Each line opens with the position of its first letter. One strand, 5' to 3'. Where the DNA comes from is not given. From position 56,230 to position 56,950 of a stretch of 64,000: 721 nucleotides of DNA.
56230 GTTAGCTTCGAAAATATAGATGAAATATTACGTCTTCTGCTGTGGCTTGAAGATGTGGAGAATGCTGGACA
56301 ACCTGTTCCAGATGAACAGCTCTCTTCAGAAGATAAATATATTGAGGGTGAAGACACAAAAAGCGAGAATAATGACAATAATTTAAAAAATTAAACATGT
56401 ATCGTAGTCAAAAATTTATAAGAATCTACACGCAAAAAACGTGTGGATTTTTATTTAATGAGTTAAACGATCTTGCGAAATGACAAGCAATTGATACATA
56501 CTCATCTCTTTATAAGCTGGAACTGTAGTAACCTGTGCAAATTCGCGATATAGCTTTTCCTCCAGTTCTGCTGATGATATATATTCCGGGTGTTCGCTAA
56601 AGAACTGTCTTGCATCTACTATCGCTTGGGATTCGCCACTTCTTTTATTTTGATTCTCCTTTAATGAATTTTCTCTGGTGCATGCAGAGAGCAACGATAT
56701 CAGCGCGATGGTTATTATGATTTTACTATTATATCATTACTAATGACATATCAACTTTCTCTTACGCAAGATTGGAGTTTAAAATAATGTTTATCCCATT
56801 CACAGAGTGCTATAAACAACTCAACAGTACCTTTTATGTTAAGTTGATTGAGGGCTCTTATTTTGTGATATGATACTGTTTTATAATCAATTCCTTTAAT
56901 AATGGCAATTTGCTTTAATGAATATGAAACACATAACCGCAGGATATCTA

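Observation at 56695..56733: InvH-like pilotin gene appears to have lost its start codon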

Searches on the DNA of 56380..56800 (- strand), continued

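Call 32: search_dna_similar(query=window:56705-56768:-, collection=ecoli_genomes, mode=near, max_rows=60, rows=best)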
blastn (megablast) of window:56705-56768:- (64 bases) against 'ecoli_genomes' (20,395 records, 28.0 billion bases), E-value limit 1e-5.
Records with a match: 2995; places in all: 2995; records where one place covers at least 80% of the query: 2994.
Genomes with a match: 2995 of 5426; with a place that covers at least 80% of the query: 2994. Places per genome that has any: lowest 1, median 1, highest 1. On chromosomes: 2995 places; on plasmids: 0.
Best place of each record, by identity: >=99% 304; 95-99% 2529; 90-95% 162.
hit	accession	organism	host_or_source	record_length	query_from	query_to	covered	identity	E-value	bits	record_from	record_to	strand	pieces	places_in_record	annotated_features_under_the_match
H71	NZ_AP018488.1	Escherichia coli O157:H7 strain PV15-279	Homo sapiens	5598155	1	64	100%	100.0%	1e-24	119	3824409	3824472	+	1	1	helix-turn-helix transcriptional regulator | invasion protein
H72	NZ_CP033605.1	Escherichia coli O157:H7 strain TR01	Cattle carcass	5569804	1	64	100%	100.0%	1e-24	119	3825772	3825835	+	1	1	helix-turn-helix transcriptional regulator | invasion protein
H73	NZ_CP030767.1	Escherichia coli strain 2017C-4109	missing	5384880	1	64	100%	100.0%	1e-24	119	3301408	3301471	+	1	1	helix-turn-helix transcriptional regulator | invasion protein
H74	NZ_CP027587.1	Escherichia coli strain 2013C-4974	Homo sapiens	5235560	1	64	100%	100.0%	1e-24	119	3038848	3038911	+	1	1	helix-turn-helix transcriptional regulator | invasion protein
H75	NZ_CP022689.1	Escherichia coli strain CDC#03-98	missing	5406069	1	64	100%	100.0%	1e-24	119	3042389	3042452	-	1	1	helix-turn-helix transcriptional regulator | invasion protein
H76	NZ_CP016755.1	Escherichia coli strain FORC_044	Homo sapiens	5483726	1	64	100%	100.0%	1e-24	119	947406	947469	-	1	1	helix-turn-helix transcriptional regulator | invasion protein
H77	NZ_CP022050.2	Escherichia coli O157 strain FDAARGOS_293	Homo sapiens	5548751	1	64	100%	100.0%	1e-24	119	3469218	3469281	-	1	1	helix-turn-helix transcriptional regulator | invasion protein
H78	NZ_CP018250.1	Escherichia coli strain 10671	Cattle faeces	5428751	1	64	100%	100.0%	1e-24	119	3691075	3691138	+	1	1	helix-turn-helix transcriptional regulator | invasion protein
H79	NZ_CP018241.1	Escherichia coli strain 319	missing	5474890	1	64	100%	100.0%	1e-24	119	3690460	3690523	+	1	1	helix-turn-helix transcriptional regulator | invasion protein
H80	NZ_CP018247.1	Escherichia coli strain 7784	Cattle faeces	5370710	1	64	100%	100.0%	1e-24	119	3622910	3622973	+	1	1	helix-turn-helix transcriptional regulator | invasion protein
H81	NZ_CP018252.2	Escherichia coli strain 9000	Cattle faeces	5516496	1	64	100%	100.0%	1e-24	119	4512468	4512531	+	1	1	helix-turn-helix transcriptional regulator | invasion protein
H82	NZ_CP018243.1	Escherichia coli strain 350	missing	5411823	1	64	100%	100.0%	1e-24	119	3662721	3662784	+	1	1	helix-turn-helix transcriptional regulator | invasion protein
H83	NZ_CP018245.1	Escherichia coli strain 472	missing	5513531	1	64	100%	100.0%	1e-24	119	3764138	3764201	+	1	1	helix-turn-helix transcriptional regulator | invasion protein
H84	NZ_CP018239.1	Escherichia coli strain 272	missing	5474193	1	64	100%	100.0%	1e-24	119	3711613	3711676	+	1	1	helix-turn-helix transcriptional regulator | invasion protein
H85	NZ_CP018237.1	Escherichia coli strain 155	missing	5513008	1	64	100%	100.0%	1e-24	119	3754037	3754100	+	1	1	helix-turn-helix transcriptional regulator | invasion protein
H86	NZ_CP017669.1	Escherichia coli O157:H7 strain PA20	stool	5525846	1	64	100%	100.0%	1e-24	119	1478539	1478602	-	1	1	helix-turn-helix transcriptional regulator | invasion protein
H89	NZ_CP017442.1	Escherichia coli O157:H7 strain 4276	Cattle Hide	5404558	1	64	100%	100.0%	1e-24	119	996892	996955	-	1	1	helix-turn-helix transcriptional regulator | invasion protein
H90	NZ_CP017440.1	Escherichia coli O157:H7 strain 3384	Cattle Hide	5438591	1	64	100%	100.0%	1e-24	119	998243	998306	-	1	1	helix-turn-helix transcriptional regulator | invasion protein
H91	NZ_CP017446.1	Escherichia coli O157:H7 strain 9234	Cattle Hide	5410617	1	64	100%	100.0%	1e-24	119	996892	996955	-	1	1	helix-turn-helix transcriptional regulator | invasion protein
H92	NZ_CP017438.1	Escherichia coli O157:H7 strain 2159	Cattle Hide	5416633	1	64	100%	100.0%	1e-24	119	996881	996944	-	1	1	helix-turn-helix transcriptional regulator | invasion protein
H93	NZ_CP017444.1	Escherichia coli O157:H7 strain 8368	Cattle Hide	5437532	1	64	100%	100.0%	1e-24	119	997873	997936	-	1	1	helix-turn-helix transcriptional regulator | invasion protein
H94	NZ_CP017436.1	Escherichia coli O157:H7 strain 2149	Cattle Hide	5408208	1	64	100%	100.0%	1e-24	119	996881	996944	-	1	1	helix-turn-helix transcriptional regulator | invasion protein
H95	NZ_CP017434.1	Escherichia coli O157:H7 strain 1130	Cattle Hide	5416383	1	64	100%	100.0%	1e-24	119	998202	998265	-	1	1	helix-turn-helix transcriptional regulator | invasion protein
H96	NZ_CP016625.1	Escherichia coli O157:H7 strain FRIK944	Bos taurus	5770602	1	64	100%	100.0%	1e-24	119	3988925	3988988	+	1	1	helix-turn-helix transcriptional regulator | invasion protein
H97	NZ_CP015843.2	Escherichia coli O157:H7 strain FRIK2455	Bos taurus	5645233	1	64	100%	100.0%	1e-24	119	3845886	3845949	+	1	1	helix-turn-helix transcriptional regulator | invasion protein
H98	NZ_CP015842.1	Escherichia coli O157:H7 strain FRIK2533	water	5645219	1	64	100%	100.0%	1e-24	119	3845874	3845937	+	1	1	helix-turn-helix transcriptional regulator | invasion protein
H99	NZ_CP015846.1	Escherichia coli O157:H7 strain FRIK2069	Bos taurus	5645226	1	64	100%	100.0%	1e-24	119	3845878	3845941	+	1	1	helix-turn-helix transcriptional regulator | invasion protein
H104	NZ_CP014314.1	Escherichia coli O157:H7 strain JEONG-1266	Bos taurus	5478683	1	64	100%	100.0%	1e-24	119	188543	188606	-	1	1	helix-turn-helix transcriptional regulator | invasion protein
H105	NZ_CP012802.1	Escherichia coli O157:H7 strain WS4202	derived from CIP 106327 (Collection de ...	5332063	1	64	100%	100.0%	1e-24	119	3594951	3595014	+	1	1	helix-turn-helix transcriptional regulator | invasion protein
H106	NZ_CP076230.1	Escherichia coli O157:H7 strain Rafaela_II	Rectal swab of live bovine cattle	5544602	1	64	100%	100.0%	1e-24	119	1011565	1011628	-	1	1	helix-turn-helix transcriptional regulator | invasion protein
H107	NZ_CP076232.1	Escherichia coli O157:H7 strain 7.1_Anguil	Rectal swab of live bovine cattle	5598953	1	64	100%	100.0%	1e-24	119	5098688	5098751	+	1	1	helix-turn-helix transcriptional regulator | invasion protein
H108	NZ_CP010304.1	Escherichia coli O157:H7 str. SS52 strain SS52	Cattle feces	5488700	1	64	100%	100.0%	1e-24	119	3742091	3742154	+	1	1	helix-turn-helix transcriptional regulator | invasion protein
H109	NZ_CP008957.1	Escherichia coli O157:H7 str. EDL933 strain EDL933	-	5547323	1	64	100%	100.0%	1e-24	119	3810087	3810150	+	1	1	helix-turn-helix transcriptional regulator | invasion protein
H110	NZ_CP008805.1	Escherichia coli O157:H7 str. SS17 strain SS17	Cattle feces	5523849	1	64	100%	100.0%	1e-24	119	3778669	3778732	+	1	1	helix-turn-helix transcriptional regulator | invasion protein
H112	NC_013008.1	Escherichia coli O157:H7 str. TW14359 strain TW14359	-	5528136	1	64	100%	100.0%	1e-24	119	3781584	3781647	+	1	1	helix-turn-helix transcriptional regulator | invasion protein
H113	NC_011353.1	Escherichia coli O157:H7 str. EC4115 strain EC4115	-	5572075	1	64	100%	100.0%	1e-24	119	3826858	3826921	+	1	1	helix-turn-helix transcriptional regulator | invasion protein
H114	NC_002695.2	Escherichia coli O157:H7 str. Sakai strain Sakai substr. ...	Homo sapiens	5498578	1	64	100%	100.0%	1e-24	119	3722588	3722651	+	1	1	etrA: transcriptional regulator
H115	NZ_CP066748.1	Escherichia coli O157:H7 strain ECP19-2498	missing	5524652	1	64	100%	100.0%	1e-24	119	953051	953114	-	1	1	helix-turn-helix transcriptional regulator | invasion protein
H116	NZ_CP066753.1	Escherichia coli O157:H7 strain ECP19-598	missing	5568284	1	64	100%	100.0%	1e-24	119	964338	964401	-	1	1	helix-turn-helix transcriptional regulator | invasion protein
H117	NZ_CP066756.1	Escherichia coli O157:H7 strain ECP19-798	missing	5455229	1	64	100%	100.0%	1e-24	119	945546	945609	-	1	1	helix-turn-helix transcriptional regulator | invasion protein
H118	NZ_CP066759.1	Escherichia coli O157:H7 strain ECP19-198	missing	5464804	1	64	100%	100.0%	1e-24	119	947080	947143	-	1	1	helix-turn-helix transcriptional regulator | invasion protein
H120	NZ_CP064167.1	Escherichia coli O157:H7 strain Wll001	Homo sapiens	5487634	1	64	100%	100.0%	1e-24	119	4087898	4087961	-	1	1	helix-turn-helix transcriptional regulator | invasion protein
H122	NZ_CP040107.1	Escherichia coli O157:H7 strain MB9-1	cattle feces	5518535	1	64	100%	100.0%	1e-24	119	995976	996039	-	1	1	helix-turn-helix transcriptional regulator | invasion protein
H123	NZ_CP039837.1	Escherichia coli O55:H7 strain USDA5905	Food (meat)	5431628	1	64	100%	100.0%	1e-24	119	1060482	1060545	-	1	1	helix-turn-helix transcriptional regulator | invasion protein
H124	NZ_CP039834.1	Escherichia coli O157:H7 strain MB41-1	cattle feces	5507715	1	64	100%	100.0%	1e-24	119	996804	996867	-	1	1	helix-turn-helix transcriptional regulator | invasion protein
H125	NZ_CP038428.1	Escherichia coli O157:H7 strain 611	bovine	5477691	1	64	100%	100.0%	1e-24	119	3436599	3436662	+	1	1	helix-turn-helix transcriptional regulator | invasion protein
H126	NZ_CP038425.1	Escherichia coli O157:H7 strain 2571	bovine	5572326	1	64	100%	100.0%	1e-24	119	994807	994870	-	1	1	helix-turn-helix transcriptional regulator | invasion protein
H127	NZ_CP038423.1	Escherichia coli O157:H7 strain 7409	bovine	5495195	1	64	100%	100.0%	1e-24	119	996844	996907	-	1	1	helix-turn-helix transcriptional regulator | invasion protein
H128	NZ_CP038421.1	Escherichia coli O157:H7 strain 7636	bovine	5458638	1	64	100%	100.0%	1e-24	119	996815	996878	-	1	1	helix-turn-helix transcriptional regulator | invasion protein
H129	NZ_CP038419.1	Escherichia coli O157:H7 strain 2-6-2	cattle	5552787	1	64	100%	100.0%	1e-24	119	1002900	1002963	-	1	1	helix-turn-helix transcriptional regulator | invasion protein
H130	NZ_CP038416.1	Escherichia coli O157:H7 strain 3-5-1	cattle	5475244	1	64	100%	100.0%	1e-24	119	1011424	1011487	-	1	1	helix-turn-helix transcriptional regulator | invasion protein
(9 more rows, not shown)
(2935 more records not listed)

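Call 33: get_annotated_region(hit=H114, flank=1200)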
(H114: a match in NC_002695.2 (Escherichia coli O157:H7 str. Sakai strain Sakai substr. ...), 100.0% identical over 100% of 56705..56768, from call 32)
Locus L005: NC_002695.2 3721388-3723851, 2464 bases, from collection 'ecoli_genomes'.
description: Escherichia coli O157:H7 str. Sakai DNA, complete genome
organism: Escherichia coli O157:H7 str. Sakai strain Sakai substr. RIMD 0509952 (NCBI taxid 386585)
replicon: genomic; assembly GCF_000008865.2
host: Homo sapiens; source: Human intestinal microflora; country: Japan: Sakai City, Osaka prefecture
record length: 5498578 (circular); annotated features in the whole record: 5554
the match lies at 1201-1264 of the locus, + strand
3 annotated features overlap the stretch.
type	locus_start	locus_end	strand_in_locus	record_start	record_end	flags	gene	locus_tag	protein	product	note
CDS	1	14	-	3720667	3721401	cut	-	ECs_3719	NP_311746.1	type III secretion protein EprH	-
CDS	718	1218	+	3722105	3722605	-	etrA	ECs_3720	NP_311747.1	transcriptional regulator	-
CDS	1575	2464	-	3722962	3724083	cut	eprS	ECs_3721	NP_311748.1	T3SS component EprS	-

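Call 55: get_annotated_region(hit=H39, flank=200)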
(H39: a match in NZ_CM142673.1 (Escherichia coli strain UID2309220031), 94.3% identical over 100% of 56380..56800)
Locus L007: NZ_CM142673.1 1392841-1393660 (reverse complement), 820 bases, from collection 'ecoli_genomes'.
description: Escherichia coli strain UID2309220031 chromosome, whole genome shotgun sequence
organism: Escherichia coli strain UID2309220031 (NCBI taxid 562)
replicon: chromosome; assembly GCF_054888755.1
host: Homo sapiens; source: blood; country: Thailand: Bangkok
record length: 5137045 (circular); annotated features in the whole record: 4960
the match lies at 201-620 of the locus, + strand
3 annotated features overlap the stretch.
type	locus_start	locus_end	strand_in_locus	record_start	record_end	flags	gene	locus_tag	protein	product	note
CDS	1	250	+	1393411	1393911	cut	-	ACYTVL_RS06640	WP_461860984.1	helix-turn-helix transcriptional regulator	-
CDS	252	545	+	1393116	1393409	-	-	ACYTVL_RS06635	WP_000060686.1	invasion protein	-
CDS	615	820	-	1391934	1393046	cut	-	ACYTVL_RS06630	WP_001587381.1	EscU/YscU/HrcU family type III secretion system export apparatus switch protein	-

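Call 56: get_annotated_region(hit=H36, flank=200)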
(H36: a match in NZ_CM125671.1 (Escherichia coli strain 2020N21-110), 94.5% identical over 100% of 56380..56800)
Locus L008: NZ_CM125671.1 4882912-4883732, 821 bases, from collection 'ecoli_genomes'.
description: Escherichia coli strain 2020N21-110 chromosome, whole genome shotgun sequence
organism: Escherichia coli strain 2020N21-110 (NCBI taxid 562)
replicon: chromosome; assembly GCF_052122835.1
host: Homo sapiens; source: urine; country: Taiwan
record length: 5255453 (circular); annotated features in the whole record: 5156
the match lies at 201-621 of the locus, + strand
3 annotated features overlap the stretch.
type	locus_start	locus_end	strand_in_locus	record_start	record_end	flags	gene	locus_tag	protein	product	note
CDS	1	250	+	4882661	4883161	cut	-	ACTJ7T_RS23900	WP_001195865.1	helix-turn-helix transcriptional regulator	-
CDS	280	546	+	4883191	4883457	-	-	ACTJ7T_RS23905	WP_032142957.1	invasion protein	-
CDS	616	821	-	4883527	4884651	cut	-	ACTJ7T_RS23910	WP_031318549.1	EscU/YscU/HrcU family type III secretion system export apparatus switch protein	-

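Call 57: get_annotated_region(hit=H34, flank=200)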
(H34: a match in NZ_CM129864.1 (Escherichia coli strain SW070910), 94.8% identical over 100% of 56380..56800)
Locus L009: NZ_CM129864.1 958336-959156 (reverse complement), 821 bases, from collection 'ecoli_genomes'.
description: Escherichia coli strain SW070910 chromosome, whole genome shotgun sequence
organism: Escherichia coli strain SW070910 (NCBI taxid 562)
replicon: chromosome; assembly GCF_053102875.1
host: -; source: wastewater; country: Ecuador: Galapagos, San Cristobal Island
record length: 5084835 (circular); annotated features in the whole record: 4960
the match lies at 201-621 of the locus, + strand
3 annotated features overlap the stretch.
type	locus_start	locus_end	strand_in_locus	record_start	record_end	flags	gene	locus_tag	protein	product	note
CDS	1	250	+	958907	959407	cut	-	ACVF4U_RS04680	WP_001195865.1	helix-turn-helix transcriptional regulator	-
CDS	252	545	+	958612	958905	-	-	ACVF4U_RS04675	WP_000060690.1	invasion protein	-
CDS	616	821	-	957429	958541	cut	-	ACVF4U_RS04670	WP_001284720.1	EscU/YscU/HrcU family type III secretion system export apparatus switch protein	-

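Call 58: get_annotated_region(hit=H32, flank=200)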
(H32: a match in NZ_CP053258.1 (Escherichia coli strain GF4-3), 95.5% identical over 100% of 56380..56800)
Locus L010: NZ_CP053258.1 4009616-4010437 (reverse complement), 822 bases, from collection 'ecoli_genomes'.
description: Escherichia coli strain GF4-3 chromosome, complete genome
organism: Escherichia coli strain GF4-3 (NCBI taxid 562)
replicon: chromosome; assembly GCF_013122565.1
host: Guinea fowl; source: Caecum; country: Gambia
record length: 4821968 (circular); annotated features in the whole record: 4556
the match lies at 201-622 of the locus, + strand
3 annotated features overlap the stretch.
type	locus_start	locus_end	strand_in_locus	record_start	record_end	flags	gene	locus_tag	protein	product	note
CDS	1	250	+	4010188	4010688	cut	-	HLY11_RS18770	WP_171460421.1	helix-turn-helix transcriptional regulator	-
CDS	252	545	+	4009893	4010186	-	-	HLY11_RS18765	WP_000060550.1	invasion protein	-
CDS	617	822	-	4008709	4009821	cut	-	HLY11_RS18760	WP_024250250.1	EscU/YscU/HrcU family type III secretion system export apparatus switch protein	-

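Call 59: get_annotated_region(hit=H27, flank=200)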
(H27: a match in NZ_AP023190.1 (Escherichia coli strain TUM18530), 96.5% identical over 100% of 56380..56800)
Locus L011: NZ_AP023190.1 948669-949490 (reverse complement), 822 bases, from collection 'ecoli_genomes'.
description: Escherichia coli strain TUM18530 chromosome, complete genome
organism: Escherichia coli strain TUM18530 (NCBI taxid 562)
replicon: chromosome; assembly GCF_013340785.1
host: Homo sapiens; source: -; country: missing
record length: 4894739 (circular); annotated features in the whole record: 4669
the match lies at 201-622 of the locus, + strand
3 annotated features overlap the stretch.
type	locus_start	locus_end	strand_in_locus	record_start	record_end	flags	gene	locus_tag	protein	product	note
CDS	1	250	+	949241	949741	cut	-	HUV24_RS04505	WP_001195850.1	helix-turn-helix transcriptional regulator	-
CDS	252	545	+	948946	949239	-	-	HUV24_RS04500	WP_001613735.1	hypothetical protein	-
CDS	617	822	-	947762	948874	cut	-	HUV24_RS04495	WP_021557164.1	EscU/YscU/HrcU family type III secretion system export apparatus switch protein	-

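Call 60: get_annotated_region(hit=H67, flank=400)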
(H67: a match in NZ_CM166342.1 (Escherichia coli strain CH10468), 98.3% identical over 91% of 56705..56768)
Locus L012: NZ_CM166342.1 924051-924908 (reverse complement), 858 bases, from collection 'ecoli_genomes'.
description: Escherichia coli strain CH10468 chromosome, whole genome shotgun sequence
organism: Escherichia coli strain CH10468 (NCBI taxid 562)
replicon: chromosome; assembly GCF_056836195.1
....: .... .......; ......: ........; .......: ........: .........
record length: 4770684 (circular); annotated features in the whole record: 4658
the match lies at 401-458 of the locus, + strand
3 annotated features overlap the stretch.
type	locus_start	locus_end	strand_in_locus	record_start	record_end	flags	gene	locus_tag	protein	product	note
CDS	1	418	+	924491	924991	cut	-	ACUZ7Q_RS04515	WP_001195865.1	helix-turn-helix transcriptional regulator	-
CDS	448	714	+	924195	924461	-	-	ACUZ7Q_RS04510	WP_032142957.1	invasion protein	-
CDS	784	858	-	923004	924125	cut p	-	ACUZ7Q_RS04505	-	EscU/YscU/HrcU family type III secretion system export apparatus switch protein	frameshifted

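Call 62: search_dna_similar(query=window:56711-56755:-, collection=ecoli_genomes, mode=near, max_rows=40, rows=spread)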
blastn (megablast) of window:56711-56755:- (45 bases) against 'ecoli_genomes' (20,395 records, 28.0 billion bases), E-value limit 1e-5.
Records with a match: 435; places in all: 435; records where one place covers at least 80% of the query: 435.
Genomes with a match: 435 of 5426; with a place that covers at least 80% of the query: 435. Places per genome that has any: lowest 1, median 1, highest 1. On chromosomes: 435 places; on plasmids: 0.
Best place of each record, by identity: >=99% 435.
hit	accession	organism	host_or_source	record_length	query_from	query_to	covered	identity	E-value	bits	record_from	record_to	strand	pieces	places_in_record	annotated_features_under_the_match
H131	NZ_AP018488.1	Escherichia coli O157:H7 strain PV15-279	Homo sapiens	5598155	1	45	100%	100.0%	2e-14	84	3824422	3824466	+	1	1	invasion protein | helix-turn-helix transcriptional regulator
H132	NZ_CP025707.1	Escherichia coli strain YDC107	Homo sapiens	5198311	1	45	100%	100.0%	2e-14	84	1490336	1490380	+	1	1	invasion protein | helix-turn-helix transcriptional regulator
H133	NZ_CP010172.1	Escherichia coli strain H8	not applicable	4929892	1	45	100%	100.0%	2e-14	84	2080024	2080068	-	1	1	invasion protein | helix-turn-helix transcriptional regulator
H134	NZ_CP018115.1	Escherichia coli strain MRSN346638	Homo sapiens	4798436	1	45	100%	100.0%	2e-14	84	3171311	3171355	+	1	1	invasion protein | helix-turn-helix transcriptional regulator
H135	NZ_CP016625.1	Escherichia coli O157:H7 strain FRIK944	Bos taurus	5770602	1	45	100%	100.0%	2e-14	84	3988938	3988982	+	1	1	invasion protein | helix-turn-helix transcriptional regulator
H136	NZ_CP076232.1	Escherichia coli O157:H7 strain 7.1_Anguil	Rectal swab of live bovine cattle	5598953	1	45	100%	100.0%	2e-14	84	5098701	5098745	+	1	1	invasion protein | helix-turn-helix transcriptional regulator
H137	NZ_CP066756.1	Escherichia coli O157:H7 strain ECP19-798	missing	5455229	1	45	100%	100.0%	2e-14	84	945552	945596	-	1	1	invasion protein | helix-turn-helix transcriptional regulator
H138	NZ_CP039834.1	Escherichia coli O157:H7 strain MB41-1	cattle feces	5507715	1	45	100%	100.0%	2e-14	84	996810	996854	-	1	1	invasion protein | helix-turn-helix transcriptional regulator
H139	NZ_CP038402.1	Escherichia coli O157:H7 strain BB24-1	cattle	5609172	1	45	100%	100.0%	2e-14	84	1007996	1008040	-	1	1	invasion protein | helix-turn-helix transcriptional regulator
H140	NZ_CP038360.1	Escherichia coli O157:H7 strain F7386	missing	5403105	1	45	100%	100.0%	2e-14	84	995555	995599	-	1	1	invasion protein | helix-turn-helix transcriptional regulator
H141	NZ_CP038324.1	Escherichia coli O157:H7 strain NE 1169-1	cattle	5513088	1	45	100%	100.0%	2e-14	84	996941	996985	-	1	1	invasion protein | helix-turn-helix transcriptional regulator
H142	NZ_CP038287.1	Escherichia coli O157:H7 strain TX 376-2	cattle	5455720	1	45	100%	100.0%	2e-14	84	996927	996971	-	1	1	invasion protein | helix-turn-helix transcriptional regulator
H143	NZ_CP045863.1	Escherichia coli O157:H7 strain ATCC 43890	Homo sapiens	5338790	1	45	100%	100.0%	2e-14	84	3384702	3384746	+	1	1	invasion protein | helix-turn-helix transcriptional regulator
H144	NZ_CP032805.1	Escherichia coli strain ERL05-0623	Bobby veal steak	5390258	1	45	100%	100.0%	2e-14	84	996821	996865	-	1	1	invasion protein | helix-turn-helix transcriptional regulator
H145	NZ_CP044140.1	Escherichia coli O157 strain AR-0430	missing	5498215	1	45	100%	100.0%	2e-14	84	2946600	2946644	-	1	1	invasion protein | helix-turn-helix transcriptional regulator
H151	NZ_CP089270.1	Escherichia coli O157:H7 strain M1300706002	Homo sapiens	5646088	1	45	100%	100.0%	2e-14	84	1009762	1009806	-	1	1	invasion protein | helix-turn-helix transcriptional regulator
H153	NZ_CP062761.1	Escherichia coli O157:H7 strain Z887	Bovine Faeces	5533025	1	45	100%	100.0%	2e-14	84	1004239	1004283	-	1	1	invasion protein | helix-turn-helix transcriptional regulator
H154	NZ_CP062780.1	Escherichia coli O157:H7 strain Z1769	Bovine Faeces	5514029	1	45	100%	100.0%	2e-14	84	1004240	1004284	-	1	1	invasion protein | helix-turn-helix transcriptional regulator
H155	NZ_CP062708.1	Escherichia coli O157:H7 strain Z1832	Bovine Faeces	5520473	1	45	100%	100.0%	2e-14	84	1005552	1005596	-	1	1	invasion protein | helix-turn-helix transcriptional regulator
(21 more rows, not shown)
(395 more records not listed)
